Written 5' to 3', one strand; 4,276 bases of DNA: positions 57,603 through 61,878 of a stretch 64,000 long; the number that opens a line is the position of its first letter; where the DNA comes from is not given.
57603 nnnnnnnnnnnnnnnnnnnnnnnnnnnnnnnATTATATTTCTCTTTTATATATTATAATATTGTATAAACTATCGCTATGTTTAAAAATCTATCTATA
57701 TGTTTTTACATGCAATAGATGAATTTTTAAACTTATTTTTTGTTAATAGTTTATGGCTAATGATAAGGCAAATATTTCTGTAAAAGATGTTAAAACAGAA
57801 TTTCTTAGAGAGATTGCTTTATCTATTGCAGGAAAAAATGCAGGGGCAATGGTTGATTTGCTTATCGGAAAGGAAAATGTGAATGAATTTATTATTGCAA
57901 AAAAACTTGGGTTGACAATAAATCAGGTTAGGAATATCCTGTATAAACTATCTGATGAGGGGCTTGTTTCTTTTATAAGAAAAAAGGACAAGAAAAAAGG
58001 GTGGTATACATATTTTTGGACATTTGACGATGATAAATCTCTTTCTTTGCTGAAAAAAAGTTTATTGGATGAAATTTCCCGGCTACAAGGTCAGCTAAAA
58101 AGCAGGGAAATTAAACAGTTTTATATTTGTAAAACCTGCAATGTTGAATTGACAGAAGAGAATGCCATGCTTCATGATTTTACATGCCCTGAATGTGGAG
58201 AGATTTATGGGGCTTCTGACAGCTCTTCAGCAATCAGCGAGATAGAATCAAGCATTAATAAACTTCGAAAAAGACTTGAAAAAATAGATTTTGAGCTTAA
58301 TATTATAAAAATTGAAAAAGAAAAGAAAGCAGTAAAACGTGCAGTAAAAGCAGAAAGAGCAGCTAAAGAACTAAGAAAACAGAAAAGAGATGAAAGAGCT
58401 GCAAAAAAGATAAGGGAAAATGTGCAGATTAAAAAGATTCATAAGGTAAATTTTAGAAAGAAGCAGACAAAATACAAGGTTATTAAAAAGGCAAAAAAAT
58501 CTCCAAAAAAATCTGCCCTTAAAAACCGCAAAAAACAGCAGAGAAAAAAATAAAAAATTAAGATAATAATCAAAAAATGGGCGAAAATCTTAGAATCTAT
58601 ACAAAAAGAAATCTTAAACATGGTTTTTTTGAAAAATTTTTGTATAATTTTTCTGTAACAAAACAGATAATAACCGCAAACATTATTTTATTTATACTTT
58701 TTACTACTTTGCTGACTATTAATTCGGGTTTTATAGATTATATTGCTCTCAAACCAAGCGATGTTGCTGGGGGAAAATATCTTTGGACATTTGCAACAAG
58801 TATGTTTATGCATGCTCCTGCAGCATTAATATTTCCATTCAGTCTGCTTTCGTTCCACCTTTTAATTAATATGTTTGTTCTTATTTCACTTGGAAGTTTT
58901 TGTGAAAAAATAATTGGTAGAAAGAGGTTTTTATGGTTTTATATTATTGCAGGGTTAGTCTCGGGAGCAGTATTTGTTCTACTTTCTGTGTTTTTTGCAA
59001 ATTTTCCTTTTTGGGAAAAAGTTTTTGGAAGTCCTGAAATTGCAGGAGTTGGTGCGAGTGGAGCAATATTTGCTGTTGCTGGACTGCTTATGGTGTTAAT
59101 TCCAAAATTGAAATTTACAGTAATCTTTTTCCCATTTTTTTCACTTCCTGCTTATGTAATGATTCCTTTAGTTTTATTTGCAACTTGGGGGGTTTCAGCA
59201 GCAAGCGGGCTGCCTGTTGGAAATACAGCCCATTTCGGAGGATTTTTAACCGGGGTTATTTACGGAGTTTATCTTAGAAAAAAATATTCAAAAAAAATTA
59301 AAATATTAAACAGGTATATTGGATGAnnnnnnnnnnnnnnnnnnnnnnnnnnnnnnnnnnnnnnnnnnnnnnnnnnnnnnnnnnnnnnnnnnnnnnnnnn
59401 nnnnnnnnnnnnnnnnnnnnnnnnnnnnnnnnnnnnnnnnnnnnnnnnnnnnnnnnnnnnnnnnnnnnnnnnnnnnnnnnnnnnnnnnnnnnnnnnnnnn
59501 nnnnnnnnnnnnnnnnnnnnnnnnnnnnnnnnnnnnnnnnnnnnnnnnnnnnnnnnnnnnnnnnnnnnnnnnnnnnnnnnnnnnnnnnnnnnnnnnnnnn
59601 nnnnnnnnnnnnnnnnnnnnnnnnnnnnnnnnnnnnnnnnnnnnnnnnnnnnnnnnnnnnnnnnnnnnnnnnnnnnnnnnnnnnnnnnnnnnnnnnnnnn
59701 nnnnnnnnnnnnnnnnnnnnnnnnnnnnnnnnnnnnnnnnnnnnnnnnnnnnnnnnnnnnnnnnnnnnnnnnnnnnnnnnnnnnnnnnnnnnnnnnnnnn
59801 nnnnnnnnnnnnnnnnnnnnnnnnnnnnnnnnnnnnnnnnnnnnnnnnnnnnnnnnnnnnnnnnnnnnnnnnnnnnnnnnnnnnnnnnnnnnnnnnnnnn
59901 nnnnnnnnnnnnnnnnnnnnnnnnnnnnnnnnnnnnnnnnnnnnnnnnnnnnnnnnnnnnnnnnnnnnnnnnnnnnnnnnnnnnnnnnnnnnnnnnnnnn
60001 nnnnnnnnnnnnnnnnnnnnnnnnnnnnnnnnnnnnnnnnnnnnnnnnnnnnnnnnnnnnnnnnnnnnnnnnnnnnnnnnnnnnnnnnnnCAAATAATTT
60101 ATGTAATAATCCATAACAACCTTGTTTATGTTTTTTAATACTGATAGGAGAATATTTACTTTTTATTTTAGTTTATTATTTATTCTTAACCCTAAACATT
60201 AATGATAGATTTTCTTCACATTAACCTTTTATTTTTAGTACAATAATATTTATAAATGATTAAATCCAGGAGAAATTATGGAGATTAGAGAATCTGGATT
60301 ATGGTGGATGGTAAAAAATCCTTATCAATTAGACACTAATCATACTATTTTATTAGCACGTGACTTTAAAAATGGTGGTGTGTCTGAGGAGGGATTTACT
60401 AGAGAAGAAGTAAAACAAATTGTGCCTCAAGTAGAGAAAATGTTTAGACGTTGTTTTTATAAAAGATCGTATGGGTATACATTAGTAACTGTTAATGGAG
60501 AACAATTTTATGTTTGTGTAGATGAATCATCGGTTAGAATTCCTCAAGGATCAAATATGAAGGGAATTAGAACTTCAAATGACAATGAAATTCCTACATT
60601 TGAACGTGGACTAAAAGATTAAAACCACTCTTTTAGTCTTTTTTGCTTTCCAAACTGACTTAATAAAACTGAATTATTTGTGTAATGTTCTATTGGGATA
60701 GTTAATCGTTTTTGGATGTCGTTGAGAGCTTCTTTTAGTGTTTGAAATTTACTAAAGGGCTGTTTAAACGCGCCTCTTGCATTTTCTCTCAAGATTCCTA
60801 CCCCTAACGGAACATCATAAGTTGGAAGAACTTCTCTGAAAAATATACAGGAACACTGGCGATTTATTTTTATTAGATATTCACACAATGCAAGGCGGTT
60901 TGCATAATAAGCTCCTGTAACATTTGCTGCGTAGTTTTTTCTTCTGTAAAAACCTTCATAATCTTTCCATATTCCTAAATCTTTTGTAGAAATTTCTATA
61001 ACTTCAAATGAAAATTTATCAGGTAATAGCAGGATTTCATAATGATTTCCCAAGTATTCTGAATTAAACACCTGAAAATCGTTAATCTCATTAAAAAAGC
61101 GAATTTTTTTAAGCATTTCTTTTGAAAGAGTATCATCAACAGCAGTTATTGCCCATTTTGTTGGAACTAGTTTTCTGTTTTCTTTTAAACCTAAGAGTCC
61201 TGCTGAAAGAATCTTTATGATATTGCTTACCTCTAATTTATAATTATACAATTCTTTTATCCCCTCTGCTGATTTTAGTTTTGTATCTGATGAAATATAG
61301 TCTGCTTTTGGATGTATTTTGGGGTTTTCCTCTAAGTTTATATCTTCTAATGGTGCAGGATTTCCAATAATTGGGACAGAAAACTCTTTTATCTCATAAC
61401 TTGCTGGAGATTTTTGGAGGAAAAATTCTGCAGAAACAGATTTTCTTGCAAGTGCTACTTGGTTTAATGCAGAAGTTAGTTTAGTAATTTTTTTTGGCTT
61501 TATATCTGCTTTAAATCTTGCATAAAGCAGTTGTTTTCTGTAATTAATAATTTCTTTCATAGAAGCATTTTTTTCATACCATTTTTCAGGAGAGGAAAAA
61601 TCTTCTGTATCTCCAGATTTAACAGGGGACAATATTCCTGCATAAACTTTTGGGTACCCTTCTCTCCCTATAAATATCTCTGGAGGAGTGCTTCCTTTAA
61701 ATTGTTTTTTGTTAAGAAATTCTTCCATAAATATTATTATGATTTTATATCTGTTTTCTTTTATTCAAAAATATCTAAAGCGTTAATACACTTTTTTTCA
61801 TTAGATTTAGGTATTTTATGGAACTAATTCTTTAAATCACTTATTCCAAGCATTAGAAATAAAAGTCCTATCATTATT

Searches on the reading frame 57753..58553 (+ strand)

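Call 60: search_protein_families(library=pfam, proteins=[window:57753-58553:+], max_evalue=0.0001)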
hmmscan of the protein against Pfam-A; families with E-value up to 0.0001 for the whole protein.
window:57753-58553:+ (266 aa): 2 families
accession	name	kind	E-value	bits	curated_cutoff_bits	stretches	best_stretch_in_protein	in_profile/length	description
PF02002.24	TFIIE_alpha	-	4.7e-18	65.4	22.9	1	17-116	2-101/105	TFIIE alpha subunit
PF08271.17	Zn_Ribbon_TF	-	7.1e-05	22.7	29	0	124-151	1-28/43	TFIIB zinc-binding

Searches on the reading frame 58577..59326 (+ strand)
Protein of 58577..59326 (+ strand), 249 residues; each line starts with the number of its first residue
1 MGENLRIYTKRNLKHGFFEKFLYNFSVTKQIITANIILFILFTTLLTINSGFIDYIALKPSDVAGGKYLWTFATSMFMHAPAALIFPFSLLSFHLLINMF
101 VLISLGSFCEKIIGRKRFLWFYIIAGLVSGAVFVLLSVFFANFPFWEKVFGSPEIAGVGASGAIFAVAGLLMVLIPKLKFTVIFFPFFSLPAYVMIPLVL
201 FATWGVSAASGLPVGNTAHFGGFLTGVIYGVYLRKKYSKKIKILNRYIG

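Call 60: search_protein_families(library=pfam, proteins=[window:58577-59326:+], max_evalue=0.0001)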
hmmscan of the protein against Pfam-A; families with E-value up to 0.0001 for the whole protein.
window:58577-59326:+ (249 aa): 1 family
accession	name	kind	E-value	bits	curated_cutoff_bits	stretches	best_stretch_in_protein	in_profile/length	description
PF01694.28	Rhomboid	-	3.5e-21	76.3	22.6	1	68-235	3-142/143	Rhomboid domain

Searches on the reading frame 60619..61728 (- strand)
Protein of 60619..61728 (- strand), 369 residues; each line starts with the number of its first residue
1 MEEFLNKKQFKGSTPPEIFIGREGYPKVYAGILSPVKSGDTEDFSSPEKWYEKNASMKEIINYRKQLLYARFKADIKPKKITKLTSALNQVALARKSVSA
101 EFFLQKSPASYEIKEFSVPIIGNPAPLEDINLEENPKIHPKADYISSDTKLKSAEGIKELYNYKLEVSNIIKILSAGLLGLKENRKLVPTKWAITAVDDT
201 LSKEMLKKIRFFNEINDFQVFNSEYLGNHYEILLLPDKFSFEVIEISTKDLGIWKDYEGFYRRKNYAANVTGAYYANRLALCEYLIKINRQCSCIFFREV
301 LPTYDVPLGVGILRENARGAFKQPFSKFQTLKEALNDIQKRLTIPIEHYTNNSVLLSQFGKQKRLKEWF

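Call 60: search_protein_families(library=pfam, proteins=[window:60619-61728:-], max_evalue=0.0001)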
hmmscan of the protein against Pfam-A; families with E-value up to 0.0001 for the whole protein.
window:60619-61728:- (369 aa): 2 families
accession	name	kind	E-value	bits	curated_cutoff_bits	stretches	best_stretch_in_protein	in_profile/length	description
PF04894.17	Nre_N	-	2.9e-73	247.5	25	1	6-249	24-265/270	Archaeal Nre, N-terminal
PF04895.17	Nre_C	-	2.7e-29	101.7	27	1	259-368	2-110/110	Archaeal Nre, C-terminal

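Call 77: find_encoding_contigs(protein=window:60619-61728:-, flank=10000, max_places=3)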
Protein window:60619-61728:- (369 aa): 2 contigs read that carry it; 2 places shown.
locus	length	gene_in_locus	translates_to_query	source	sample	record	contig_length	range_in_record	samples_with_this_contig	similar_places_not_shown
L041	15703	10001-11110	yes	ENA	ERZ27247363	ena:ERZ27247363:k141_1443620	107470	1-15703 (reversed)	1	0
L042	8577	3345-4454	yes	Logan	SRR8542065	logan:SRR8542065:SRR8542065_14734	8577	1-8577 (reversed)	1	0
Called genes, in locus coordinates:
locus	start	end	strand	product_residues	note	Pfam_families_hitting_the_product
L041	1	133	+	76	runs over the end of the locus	PF00253:Ribosomal_S14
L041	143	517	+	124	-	PF00410:Ribosomal_S8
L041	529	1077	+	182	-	PF00347:Ribosomal_L6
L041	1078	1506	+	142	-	PF01655:Ribosomal_L32e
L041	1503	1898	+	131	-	PF01280:Ribosomal_L19e, PF25476:Ribosomal_L19e_C (weak)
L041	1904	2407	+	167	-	PF17144:Ribosomal_L5e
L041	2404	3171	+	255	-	PF00333:Ribosomal_S5, PF03719:Ribosomal_S5_C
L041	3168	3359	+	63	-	-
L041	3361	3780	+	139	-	PF00327:Ribosomal_L30, PF10789:Phage_RpbA (faint)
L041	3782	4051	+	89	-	-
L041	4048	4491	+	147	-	PF00828:Ribosomal_L27A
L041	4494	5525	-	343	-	PF00078:RVT_1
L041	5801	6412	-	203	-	-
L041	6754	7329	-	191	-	PF01022:HTH_5 (weak), PF12840:HTH_20, PF13412:HTH_24 (weak)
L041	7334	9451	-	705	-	PF09826:Beta_propel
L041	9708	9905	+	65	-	-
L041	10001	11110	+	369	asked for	PF04894:Nre_N, PF04895:Nre_C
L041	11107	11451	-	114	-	-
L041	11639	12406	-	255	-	PF01944:SpoIIM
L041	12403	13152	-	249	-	PF01694:Rhomboid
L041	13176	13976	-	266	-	PF02002:TFIIE_alpha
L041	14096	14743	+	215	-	-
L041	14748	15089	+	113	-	-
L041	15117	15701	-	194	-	?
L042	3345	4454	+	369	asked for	PF04894:Nre_N, PF04895:Nre_C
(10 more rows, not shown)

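Call 95: search_protein_families(library=ncbifam, proteins=[L041:4494-5525:-, L041:5801-6412:-], max_evalue=0.001)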
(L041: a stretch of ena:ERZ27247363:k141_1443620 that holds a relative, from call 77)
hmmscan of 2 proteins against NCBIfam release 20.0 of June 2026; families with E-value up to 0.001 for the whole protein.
L041:4494-5525:- (343 aa): 4 families
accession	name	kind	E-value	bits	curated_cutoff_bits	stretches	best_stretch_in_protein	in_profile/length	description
TIGR04416.1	group_II_RT_mat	equivalog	1.4e-42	146.1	300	1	16-311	3-294/353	group II intron reverse transcriptase/maturase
NF041747.1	Drt3a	equivalog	1.9e-17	63.7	200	1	143-309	109-287/412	antiviral reverse transcriptase Drt3a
NF038233.2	retron_St85_RT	exception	2e-13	50.3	235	1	144-328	88-275/289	retron St85 family RNA-directed DNA polymerase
NF041750.1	Drt5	equivalog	2.4e-07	30.1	550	1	140-269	122-250/484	antiviral reverse transcriptase Drt5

L041:5801-6412:- (203 aa): 0 families
